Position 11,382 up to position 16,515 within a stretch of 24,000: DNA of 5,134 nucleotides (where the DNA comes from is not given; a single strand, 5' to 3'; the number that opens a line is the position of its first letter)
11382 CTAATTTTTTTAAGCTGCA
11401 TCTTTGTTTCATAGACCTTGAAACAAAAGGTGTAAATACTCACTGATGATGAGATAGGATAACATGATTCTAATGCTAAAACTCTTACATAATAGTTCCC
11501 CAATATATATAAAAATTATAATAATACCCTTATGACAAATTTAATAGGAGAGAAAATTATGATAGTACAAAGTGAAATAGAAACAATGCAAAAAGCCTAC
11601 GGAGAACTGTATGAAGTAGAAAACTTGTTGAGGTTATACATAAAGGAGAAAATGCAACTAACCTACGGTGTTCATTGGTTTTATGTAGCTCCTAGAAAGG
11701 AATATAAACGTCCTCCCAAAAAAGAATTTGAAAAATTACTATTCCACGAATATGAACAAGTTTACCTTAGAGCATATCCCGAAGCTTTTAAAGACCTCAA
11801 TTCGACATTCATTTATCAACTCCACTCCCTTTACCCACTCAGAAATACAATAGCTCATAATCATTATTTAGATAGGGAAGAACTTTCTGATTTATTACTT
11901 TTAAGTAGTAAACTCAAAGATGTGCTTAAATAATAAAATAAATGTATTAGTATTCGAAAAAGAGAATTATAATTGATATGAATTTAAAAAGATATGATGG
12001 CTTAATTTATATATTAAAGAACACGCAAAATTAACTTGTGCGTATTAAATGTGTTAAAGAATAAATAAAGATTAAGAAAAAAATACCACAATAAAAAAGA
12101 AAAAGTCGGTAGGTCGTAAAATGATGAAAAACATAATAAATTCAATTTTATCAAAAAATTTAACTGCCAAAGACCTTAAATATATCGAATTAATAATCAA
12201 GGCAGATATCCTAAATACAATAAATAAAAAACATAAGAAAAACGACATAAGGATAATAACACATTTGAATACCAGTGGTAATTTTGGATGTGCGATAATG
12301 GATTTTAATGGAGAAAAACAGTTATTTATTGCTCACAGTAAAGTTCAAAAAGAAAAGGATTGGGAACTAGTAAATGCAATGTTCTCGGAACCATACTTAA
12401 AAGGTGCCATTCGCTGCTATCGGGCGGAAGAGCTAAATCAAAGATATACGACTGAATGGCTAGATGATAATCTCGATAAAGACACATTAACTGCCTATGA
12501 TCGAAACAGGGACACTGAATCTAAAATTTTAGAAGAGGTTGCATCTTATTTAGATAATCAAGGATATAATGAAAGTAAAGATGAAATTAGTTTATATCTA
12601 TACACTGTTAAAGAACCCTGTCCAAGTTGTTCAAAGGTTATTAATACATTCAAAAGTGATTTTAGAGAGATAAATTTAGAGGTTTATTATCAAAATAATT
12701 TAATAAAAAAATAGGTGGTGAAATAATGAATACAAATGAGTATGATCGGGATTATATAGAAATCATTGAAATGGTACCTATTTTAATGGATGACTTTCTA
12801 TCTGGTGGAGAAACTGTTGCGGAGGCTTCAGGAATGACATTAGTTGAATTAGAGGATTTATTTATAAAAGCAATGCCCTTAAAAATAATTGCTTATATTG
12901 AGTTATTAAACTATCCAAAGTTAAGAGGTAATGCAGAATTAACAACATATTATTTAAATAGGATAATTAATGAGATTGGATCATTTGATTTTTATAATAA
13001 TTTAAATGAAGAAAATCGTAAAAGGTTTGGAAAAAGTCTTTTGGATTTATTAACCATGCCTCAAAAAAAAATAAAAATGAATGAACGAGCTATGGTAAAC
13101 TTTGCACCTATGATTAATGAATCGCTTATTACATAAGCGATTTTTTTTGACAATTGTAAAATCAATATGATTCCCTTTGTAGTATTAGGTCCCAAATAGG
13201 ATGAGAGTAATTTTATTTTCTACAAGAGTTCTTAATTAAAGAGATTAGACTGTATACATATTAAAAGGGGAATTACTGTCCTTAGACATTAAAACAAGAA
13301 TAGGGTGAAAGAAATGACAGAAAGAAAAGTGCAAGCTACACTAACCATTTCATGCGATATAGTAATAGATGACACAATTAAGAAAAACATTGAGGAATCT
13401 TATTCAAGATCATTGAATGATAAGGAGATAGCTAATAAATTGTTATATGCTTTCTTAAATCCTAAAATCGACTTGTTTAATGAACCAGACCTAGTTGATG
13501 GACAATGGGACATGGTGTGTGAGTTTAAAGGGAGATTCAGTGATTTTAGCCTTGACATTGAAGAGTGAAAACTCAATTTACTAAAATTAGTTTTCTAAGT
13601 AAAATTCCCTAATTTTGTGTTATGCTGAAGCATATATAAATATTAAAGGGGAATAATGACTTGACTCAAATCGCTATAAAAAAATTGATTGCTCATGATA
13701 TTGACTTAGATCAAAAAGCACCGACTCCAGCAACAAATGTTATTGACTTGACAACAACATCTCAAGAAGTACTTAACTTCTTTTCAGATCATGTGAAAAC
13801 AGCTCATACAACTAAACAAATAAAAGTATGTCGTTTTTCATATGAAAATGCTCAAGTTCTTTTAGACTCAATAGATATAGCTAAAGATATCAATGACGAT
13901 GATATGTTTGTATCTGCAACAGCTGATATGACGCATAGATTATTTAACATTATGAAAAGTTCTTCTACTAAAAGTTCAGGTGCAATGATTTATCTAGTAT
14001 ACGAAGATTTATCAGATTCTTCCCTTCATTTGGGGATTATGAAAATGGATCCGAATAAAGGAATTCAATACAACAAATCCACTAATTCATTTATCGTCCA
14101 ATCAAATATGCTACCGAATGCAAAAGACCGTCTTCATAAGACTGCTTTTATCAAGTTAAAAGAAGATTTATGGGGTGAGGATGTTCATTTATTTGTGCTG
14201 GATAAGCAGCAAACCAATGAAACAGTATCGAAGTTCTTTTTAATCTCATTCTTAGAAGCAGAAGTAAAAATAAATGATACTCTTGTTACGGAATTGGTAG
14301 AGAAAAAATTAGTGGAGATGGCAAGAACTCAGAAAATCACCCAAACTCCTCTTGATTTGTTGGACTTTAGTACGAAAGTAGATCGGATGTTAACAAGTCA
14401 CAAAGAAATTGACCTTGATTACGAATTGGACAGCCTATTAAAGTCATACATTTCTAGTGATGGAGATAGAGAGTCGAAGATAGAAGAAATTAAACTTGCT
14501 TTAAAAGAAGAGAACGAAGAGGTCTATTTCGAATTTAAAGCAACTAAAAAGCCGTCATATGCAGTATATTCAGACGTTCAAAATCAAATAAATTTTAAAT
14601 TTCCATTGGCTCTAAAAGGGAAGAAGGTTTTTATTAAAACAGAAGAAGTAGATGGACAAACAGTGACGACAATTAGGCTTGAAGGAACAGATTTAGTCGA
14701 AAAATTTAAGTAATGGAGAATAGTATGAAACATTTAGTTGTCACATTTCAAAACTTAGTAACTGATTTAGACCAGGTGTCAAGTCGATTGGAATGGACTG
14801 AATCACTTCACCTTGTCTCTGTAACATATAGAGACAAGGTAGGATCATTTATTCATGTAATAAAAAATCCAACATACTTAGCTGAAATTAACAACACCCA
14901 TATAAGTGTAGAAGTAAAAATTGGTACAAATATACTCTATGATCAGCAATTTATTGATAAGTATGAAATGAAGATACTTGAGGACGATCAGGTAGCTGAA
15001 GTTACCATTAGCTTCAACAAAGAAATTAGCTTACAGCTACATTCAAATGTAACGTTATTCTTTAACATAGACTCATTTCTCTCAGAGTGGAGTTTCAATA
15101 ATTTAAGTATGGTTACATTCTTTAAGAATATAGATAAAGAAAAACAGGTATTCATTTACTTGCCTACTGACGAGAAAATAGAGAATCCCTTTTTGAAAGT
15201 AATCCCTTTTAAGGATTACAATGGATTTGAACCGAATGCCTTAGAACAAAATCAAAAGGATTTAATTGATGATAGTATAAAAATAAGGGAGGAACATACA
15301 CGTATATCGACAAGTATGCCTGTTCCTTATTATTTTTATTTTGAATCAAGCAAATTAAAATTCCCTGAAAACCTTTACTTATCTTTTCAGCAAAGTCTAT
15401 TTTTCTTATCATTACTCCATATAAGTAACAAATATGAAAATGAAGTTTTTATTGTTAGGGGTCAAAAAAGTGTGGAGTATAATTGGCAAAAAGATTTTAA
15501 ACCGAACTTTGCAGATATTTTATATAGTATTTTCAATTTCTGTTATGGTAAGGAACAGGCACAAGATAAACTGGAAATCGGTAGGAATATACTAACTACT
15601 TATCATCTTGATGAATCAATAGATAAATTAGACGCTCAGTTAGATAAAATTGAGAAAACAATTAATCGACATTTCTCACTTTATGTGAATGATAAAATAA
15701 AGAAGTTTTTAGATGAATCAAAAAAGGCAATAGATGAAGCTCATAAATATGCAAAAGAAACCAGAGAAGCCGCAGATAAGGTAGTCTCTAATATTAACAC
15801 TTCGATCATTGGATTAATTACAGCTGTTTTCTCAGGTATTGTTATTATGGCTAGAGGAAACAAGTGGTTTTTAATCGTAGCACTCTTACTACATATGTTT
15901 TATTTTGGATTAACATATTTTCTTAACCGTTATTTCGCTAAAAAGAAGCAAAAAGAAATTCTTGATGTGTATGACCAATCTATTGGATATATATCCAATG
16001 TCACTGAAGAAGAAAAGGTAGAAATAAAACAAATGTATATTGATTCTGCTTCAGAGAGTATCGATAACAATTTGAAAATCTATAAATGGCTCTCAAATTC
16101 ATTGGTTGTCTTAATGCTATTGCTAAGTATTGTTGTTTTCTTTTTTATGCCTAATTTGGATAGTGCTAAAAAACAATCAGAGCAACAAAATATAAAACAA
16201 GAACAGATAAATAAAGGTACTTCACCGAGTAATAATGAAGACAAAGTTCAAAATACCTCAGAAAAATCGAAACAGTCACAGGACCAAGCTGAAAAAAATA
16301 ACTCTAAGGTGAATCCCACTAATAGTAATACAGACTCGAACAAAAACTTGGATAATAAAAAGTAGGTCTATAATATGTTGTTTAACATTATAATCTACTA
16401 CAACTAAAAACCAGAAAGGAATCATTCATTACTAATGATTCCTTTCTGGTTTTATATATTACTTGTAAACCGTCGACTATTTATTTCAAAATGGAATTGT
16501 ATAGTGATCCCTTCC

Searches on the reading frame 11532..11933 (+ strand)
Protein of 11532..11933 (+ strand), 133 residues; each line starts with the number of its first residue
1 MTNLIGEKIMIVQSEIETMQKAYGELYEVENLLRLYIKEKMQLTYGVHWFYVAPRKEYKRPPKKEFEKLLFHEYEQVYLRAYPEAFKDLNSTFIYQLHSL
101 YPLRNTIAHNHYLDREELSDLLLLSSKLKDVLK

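Call 7: search_protein_families(library=pfam, proteins=[window:11532-11933:+], max_evalue=0.01)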
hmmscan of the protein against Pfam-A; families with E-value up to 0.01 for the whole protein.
window:11532-11933:+ (133 aa): 1 family
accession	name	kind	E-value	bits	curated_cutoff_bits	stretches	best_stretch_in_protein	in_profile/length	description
PF18731.6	HEPN_Swt1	-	0.00042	21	27.5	1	29-120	6-102/115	Swt1-like HEPN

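Call 31: list_cluster_members(proteins=[window:11532-11933:+, window:12121-12714:+, window:12726-13136:+, window:13661-14713:+, window:14713-16365:+, window:16481-16993:-, window:18822-19337:-, window:20945-21322:+, window:22344-22706:-, window:17967-18533:+])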
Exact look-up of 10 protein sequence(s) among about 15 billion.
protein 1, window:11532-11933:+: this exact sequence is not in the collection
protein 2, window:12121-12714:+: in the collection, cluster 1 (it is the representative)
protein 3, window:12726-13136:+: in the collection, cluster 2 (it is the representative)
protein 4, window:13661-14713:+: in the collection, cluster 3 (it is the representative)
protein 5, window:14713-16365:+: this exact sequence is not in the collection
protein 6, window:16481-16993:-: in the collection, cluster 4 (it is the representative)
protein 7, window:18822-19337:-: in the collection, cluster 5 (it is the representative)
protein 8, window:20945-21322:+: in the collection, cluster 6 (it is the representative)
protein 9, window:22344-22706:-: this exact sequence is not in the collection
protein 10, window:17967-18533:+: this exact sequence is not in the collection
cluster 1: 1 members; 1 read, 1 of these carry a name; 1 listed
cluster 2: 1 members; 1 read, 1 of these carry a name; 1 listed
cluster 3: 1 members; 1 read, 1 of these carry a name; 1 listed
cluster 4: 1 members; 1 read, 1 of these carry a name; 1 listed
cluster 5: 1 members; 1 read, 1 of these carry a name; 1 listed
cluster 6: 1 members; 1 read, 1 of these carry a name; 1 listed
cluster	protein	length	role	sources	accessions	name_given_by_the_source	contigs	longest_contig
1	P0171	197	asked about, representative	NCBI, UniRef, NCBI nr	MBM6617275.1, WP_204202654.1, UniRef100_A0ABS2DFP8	deaminase domain-containing protein [Bacillus suaedaesalsae] | CMP/dCMP-type deaminase domain-containing protein n=1 Tax=Bacillus suaedaesalsae ...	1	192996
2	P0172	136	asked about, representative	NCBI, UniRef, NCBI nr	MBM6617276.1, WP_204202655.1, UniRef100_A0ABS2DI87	hypothetical protein [Bacillus suaedaesalsae] | DUF3969 family protein n=1 Tax=Bacillus suaedaesalsae TaxID=2810349 RepID=A0ABS2DI87_9BACI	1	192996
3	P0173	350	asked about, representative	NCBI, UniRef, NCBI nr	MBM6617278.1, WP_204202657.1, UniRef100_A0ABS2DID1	nucleoid-associated protein [Bacillus suaedaesalsae] | Nucleoid-associated protein n=1 Tax=Bacillus suaedaesalsae TaxID=2810349 ...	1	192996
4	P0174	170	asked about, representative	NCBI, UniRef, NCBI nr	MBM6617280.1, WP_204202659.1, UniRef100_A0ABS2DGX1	hypothetical protein [Bacillus suaedaesalsae] | G domain-containing protein n=1 Tax=Bacillus suaedaesalsae TaxID=2810349 ...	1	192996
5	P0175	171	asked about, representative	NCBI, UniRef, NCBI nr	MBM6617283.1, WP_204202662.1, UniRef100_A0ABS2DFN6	hypothetical protein [Bacillus suaedaesalsae] | Uncharacterized protein n=1 Tax=Bacillus suaedaesalsae TaxID=2810349 ...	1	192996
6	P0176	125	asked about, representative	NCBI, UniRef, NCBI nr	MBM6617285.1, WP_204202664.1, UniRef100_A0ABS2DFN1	hypothetical protein [Bacillus suaedaesalsae] | RNA polymerase sigma-70 region 4 domain-containing protein n=1 Tax=Bacillus suaedaesalsae ...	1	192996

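Call 33: search_protein_families(library=phrogs, proteins=[window:11532-11933:+], max_evalue=0.01)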
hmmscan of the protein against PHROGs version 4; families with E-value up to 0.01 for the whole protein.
window:11532-11933:+ (133 aa): 0 families

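Call 34: search_protein_families(library=padloc, proteins=[window:11532-11933:+], max_evalue=0.01)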
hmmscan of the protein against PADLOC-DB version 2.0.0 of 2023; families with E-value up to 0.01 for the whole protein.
window:11532-11933:+ (133 aa): 2 families
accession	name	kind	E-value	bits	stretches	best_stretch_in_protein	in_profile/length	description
PDLC04592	PDC-M34B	-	5.4e-05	21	1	15-75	54-117/192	-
PDLC01681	Cas13a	-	0.00098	17.6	1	57-132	65-138/166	Cas13a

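Call 63: find_related_loci(query=window:11532-11930:+, collection=viral_contigs, flank=10000)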
Query window:11532-11930:+ (133 aa) in viral_contigs; peptide patterns used: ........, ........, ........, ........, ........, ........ (x = any residue, [..] = any of these).
16 stretches matched a pattern, but none encodes a relative of the query by tblastn (E <= 1e-3).

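Call 79: search_protein_families(library=ncbifam, proteins=[window:11532-11933:+], max_evalue=0.01)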
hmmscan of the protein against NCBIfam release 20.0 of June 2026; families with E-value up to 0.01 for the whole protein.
window:11532-11933:+ (133 aa): 0 families

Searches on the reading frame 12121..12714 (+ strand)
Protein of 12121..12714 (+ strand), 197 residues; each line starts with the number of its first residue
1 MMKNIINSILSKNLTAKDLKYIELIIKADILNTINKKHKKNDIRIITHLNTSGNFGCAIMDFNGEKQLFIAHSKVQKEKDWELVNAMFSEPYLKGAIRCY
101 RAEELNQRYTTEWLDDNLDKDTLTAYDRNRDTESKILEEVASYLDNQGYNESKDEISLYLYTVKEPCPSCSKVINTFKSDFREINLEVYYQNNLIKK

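Call 7: search_protein_families(library=pfam, proteins=[window:12121-12714:+], max_evalue=0.01)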
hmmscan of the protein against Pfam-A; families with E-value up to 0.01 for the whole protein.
window:12121-12714:+ (197 aa): 8 families
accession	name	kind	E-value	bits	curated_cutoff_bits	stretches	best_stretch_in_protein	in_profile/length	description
PF14424.12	Toxin-deaminase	-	2.5e-23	83.3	29.6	1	47-192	10-146/146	The BURPS668_1122 family of deaminases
PF18750.7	SNAD4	-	3.9e-06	27.4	27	1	110-190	17-87/130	Secreted Novel AID/APOBEC-like Deaminase 4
PF18778.7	NAD1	-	0.00016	22.3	27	1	118-190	38-106/175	Novel AID APOBEC clade 1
PF08210.17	APOBEC_N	-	0.00055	20.4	25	1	98-190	19-101/170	APOBEC-like N-terminal domain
PF18772.7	APOBEC2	-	0.0015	19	26.8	1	99-190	25-105/175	APOBEC2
PF18782.7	NAD2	-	0.0031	18.1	27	1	99-189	27-109/179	Novel AID APOBEC clade 2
PF00383.29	dCMP_cyt_deam_1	-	0.0055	17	25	0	156-178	72-94/102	Cytidine and deoxycytidylate deaminase zinc-binding region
PF18769.7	APOBEC1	-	0.0072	16.9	27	0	130-190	17-73/101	APOBEC1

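Call 34: search_protein_families(library=padloc, proteins=[window:12121-12714:+], max_evalue=0.01)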
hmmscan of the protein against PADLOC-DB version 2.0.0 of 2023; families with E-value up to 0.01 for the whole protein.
window:12121-12714:+ (197 aa): 0 families

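Call 80: search_protein_families(library=ncbifam, proteins=[window:12121-12714:+], max_evalue=0.01)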
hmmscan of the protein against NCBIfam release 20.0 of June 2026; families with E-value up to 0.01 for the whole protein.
window:12121-12714:+ (197 aa): 0 families

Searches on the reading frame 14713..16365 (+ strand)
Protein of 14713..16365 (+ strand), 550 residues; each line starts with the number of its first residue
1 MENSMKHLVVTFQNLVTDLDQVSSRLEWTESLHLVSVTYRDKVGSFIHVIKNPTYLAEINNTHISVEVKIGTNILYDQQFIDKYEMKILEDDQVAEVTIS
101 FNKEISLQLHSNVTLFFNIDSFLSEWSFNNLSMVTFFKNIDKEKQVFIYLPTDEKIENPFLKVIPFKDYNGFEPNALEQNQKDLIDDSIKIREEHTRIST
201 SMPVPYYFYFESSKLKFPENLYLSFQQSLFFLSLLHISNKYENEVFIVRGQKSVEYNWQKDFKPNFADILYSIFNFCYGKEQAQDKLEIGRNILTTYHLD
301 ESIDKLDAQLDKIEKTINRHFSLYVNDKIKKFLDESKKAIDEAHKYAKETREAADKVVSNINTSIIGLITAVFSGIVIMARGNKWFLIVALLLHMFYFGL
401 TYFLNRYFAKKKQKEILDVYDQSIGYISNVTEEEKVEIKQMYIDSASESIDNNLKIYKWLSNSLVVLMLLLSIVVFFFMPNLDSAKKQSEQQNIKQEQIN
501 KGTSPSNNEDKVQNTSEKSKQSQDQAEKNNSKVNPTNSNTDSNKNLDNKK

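Call 7: search_protein_families(library=pfam, proteins=[window:14713-16365:+], max_evalue=0.01)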
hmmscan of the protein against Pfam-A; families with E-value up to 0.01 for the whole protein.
window:14713-16365:+ (550 aa): 6 families
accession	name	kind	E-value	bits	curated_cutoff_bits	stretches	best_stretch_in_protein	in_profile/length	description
PF02535.28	Zip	-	0.00071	19.3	35.1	1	454-545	71-158/323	ZIP Zinc transporter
PF13800.11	Sigma_reg_N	-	0.0058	17.3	26.3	0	388-422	18-52/91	Sigma factor regulator N-terminal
PF11166.13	DUF2951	-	0.0061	17.2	26.7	1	306-379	23-90/98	Protein of unknown function (DUF2951)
PF20990.2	DUF2207_C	-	0.0063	16.7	33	1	300-422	83-202/247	Predicted membrane protein (DUF2207) C-terminal domain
PF06237.18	SLC52_ribofla_tr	-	0.0074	15.8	27.9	0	463-529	197-261/429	Solute carrier family 52, riboflavin transporter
PF10011.15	DUF2254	-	0.0081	15.4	28.8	0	340-378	33-69/368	Predicted membrane protein (DUF2254)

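Call 33: search_protein_families(library=phrogs, proteins=[window:14713-16365:+], max_evalue=0.01)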
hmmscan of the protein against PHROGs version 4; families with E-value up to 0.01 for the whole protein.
window:14713-16365:+ (550 aa): 4 families
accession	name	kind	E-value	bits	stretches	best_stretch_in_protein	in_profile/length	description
phrog_276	-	unknown function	2.4e-05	25.3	1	298-379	16-91/99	-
phrog_5777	-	unknown function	0.0026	19.1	1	454-532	5-84/169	-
phrog_1204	-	tail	0.005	15.7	1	301-408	485-566/1483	tail protein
phrog_2034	-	unknown function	0.0072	16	0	365-416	289-342/406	-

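Call 34: search_protein_families(library=padloc, proteins=[window:14713-16365:+], max_evalue=0.01)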
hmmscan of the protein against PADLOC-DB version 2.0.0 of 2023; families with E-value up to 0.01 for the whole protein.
window:14713-16365:+ (550 aa): 0 families

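Call 79: search_protein_families(library=ncbifam, proteins=[window:14713-16365:+], max_evalue=0.01)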
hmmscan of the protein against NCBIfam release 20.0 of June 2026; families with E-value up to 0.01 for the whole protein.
window:14713-16365:+ (550 aa): 2 families
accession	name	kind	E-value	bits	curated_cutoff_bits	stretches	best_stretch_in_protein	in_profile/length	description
NF038363.1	SecM_small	equivalog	0.002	18.9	45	0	469-535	14-84/103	secA translation cis-regulator SecM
TIGR00939.1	2a57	subfamily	0.0027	16.5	297.5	1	448-536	168-251/439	nucleoside Transporter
